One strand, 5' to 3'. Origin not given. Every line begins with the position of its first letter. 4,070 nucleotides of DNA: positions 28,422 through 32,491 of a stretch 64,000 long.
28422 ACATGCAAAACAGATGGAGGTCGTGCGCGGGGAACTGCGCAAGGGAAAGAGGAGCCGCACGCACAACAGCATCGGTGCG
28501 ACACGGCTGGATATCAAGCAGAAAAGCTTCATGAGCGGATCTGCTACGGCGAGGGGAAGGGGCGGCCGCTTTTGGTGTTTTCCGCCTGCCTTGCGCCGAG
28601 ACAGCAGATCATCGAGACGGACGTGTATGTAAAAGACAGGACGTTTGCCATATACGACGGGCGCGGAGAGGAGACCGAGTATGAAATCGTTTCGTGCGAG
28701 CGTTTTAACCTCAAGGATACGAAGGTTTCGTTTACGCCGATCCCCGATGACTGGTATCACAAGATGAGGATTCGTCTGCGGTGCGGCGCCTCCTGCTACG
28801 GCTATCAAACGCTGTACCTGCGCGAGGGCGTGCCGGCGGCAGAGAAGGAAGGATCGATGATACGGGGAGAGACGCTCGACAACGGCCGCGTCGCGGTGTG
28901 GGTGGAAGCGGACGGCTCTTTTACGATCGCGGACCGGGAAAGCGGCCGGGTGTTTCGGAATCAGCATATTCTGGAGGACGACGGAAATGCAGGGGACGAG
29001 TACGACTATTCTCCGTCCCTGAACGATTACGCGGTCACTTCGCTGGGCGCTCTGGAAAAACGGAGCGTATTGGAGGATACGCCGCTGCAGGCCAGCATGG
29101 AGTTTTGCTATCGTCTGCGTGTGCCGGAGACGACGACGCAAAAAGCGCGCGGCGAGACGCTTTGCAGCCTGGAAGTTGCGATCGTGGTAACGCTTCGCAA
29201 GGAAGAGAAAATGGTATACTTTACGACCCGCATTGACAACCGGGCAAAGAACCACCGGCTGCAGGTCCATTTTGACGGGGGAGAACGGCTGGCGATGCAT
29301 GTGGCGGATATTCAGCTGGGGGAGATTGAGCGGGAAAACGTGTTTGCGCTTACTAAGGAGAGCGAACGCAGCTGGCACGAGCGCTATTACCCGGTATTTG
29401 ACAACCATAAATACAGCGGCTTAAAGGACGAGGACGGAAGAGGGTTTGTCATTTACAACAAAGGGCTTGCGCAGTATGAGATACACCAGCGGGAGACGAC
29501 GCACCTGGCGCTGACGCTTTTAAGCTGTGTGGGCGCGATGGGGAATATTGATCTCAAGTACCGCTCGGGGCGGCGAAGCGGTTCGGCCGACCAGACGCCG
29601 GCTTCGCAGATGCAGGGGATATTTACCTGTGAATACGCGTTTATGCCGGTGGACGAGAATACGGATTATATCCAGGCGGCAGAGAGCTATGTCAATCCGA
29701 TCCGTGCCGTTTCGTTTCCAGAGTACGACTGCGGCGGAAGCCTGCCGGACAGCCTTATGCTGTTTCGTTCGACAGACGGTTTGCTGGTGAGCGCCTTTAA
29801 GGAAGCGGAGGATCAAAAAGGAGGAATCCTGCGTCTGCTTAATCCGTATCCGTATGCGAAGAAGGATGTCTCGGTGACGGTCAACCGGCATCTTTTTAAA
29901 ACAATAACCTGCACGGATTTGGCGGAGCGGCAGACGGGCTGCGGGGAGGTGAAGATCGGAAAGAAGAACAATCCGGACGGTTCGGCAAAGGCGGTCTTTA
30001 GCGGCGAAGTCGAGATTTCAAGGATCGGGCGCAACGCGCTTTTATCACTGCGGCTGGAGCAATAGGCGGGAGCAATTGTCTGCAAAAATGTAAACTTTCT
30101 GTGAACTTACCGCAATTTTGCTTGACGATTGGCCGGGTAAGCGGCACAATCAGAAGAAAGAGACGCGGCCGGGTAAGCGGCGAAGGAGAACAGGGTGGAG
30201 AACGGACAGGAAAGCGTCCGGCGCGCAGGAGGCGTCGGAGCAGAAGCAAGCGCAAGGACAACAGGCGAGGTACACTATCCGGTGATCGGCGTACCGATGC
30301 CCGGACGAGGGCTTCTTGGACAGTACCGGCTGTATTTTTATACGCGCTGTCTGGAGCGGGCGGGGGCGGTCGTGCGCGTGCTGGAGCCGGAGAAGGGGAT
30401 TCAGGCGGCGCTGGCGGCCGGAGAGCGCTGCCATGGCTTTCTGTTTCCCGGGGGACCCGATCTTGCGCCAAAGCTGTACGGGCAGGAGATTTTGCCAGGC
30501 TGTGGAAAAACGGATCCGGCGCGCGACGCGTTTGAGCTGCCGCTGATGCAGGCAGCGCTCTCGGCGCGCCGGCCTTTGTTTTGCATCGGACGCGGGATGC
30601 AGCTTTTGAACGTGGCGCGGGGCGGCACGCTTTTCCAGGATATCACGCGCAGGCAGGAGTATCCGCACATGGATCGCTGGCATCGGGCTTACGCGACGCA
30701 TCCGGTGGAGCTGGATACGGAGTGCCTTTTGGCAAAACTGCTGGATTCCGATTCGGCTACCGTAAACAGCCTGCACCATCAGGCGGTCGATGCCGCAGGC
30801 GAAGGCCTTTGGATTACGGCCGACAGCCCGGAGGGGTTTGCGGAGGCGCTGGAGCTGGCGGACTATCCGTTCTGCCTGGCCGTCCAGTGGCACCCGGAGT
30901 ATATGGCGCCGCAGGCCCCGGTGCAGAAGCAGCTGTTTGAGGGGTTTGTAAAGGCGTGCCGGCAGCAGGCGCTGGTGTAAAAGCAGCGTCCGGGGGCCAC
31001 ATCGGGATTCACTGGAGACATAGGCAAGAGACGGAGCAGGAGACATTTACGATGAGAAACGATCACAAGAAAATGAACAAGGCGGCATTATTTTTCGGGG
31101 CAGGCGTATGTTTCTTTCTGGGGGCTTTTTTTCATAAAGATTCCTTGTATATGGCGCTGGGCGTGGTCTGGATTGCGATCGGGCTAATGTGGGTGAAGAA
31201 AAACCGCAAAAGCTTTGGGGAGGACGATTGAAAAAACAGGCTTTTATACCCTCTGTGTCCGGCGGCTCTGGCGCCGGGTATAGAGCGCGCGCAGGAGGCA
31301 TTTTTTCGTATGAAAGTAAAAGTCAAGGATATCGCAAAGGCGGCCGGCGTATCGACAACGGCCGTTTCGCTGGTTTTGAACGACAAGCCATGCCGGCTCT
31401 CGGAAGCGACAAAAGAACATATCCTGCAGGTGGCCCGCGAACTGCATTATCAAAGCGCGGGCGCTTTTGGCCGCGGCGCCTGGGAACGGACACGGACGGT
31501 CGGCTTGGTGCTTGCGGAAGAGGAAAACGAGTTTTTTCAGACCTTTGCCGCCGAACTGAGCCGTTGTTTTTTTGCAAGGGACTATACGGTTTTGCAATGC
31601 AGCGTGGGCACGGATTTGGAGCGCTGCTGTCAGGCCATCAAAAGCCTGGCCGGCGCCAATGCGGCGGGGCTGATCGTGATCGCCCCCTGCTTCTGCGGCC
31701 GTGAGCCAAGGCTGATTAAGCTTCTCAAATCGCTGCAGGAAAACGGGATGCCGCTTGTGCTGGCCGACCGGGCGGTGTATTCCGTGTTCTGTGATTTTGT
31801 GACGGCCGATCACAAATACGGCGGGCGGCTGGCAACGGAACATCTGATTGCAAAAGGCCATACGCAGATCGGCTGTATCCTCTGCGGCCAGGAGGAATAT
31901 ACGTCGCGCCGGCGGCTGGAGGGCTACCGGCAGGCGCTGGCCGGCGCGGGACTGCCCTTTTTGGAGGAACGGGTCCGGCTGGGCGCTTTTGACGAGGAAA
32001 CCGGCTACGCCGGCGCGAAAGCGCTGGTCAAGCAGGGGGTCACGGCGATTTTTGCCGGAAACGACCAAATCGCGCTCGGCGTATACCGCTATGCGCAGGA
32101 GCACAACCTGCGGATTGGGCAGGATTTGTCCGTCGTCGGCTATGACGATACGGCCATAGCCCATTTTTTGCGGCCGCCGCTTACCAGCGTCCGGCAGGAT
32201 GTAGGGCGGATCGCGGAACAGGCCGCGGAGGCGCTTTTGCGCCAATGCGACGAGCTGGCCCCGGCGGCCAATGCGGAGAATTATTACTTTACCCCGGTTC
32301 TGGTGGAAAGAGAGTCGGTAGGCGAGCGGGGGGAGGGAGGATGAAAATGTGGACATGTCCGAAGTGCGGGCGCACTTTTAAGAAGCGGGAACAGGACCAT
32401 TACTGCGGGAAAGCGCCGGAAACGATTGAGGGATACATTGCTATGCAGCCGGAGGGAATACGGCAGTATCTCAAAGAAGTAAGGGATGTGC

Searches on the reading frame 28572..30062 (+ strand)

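Call 3: search_protein_families(library=pfam, proteins=[window:28572-30062:+], max_evalue=1)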
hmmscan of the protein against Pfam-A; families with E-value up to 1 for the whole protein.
window:28572-30062:+ (497 aa): 4 families
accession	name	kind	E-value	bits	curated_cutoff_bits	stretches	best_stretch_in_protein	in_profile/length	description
PF07748.19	Glyco_hydro_38C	-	1.2e-09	39.1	25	1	102-317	1-197/206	Glycosyl hydrolases family 38 C-terminal domain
PF17677.7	Glyco_hydro38C2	-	0.0015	19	22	1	406-461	4-55/72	Glycosyl hydrolases family 38 C-terminal beta sandwich domain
PF25355.1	DUF7882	-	0.0048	17.3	27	1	194-266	17-88/97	Domain of unknown function (DUF7882)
PF22784.1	PTP-SAK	-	0.083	13.4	27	1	181-232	11-62/153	Swiss Army Knife protein, DSP-PTPase phosphatase domain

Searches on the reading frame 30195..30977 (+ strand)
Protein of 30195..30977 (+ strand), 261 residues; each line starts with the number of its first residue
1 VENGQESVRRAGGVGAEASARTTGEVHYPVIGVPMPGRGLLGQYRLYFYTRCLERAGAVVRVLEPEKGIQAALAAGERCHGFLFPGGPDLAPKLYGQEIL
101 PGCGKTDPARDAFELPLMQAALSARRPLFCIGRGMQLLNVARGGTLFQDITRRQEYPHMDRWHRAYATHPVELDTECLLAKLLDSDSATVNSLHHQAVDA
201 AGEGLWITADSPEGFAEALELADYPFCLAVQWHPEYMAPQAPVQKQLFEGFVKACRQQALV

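Call 3: search_protein_families(library=pfam, proteins=[window:30195-30977:+], max_evalue=1)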
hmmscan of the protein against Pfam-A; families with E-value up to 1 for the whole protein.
window:30195-30977:+ (261 aa): 3 families
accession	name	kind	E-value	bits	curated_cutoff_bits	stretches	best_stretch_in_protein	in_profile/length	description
PF07722.19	Peptidase_C26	-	1.1e-51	176.2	20.5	1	46-235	26-219/219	Peptidase C26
PF00117.34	GATase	-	1.2e-11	45.1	22.8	1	100-238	49-175/190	Glutamine amidotransferase class-I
PF00731.26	AIRC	-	0.13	12.2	30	1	13-75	63-123/148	AIR carboxylase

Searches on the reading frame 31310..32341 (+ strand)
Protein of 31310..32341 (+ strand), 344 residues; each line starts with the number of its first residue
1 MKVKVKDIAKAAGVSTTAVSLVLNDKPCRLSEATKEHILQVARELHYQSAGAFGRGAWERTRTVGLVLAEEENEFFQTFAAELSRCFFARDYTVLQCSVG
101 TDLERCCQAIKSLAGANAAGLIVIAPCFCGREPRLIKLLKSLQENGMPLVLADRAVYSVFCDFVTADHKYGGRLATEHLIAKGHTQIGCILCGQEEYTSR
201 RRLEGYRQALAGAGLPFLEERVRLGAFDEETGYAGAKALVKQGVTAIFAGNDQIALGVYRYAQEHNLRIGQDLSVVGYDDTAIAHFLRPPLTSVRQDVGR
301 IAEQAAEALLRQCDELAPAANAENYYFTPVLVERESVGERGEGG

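Call 3: search_protein_families(library=pfam, proteins=[window:31310-32341:+], max_evalue=1)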
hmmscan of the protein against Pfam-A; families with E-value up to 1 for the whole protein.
window:31310-32341:+ (344 aa): 7 families
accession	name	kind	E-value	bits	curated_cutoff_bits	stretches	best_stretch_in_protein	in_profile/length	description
PF13377.12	Peripla_BP_3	-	2.4e-35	122.5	26.5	1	176-337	1-167/167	Periplasmic binding protein-like domain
PF00532.27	Peripla_BP_1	-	4.9e-28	98.8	22.2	1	62-300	2-248/281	Periplasmic binding proteins and sugar binding domain of LacI family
PF00356.27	LacI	-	1.1e-12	48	27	1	5-48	2-44/46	Bacterial regulatory proteins, lacI family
PF13407.12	Peripla_BP_4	-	1.4e-10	41.6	35.1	1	64-310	1-251/258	Periplasmic binding protein domain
PF00440.29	TetR_N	-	0.11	12.8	24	1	3-19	17-33/47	Bacterial regulatory proteins, tetR family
PF02608.20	Bmp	-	0.14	11.6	24.1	1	227-310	167-246/301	ABC transporter substrate-binding protein PnrA-like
PF00165.29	HTH_AraC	-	0.15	12.7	26.6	0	33-51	6-23/42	Bacterial regulatory helix-turn-helix proteins, AraC family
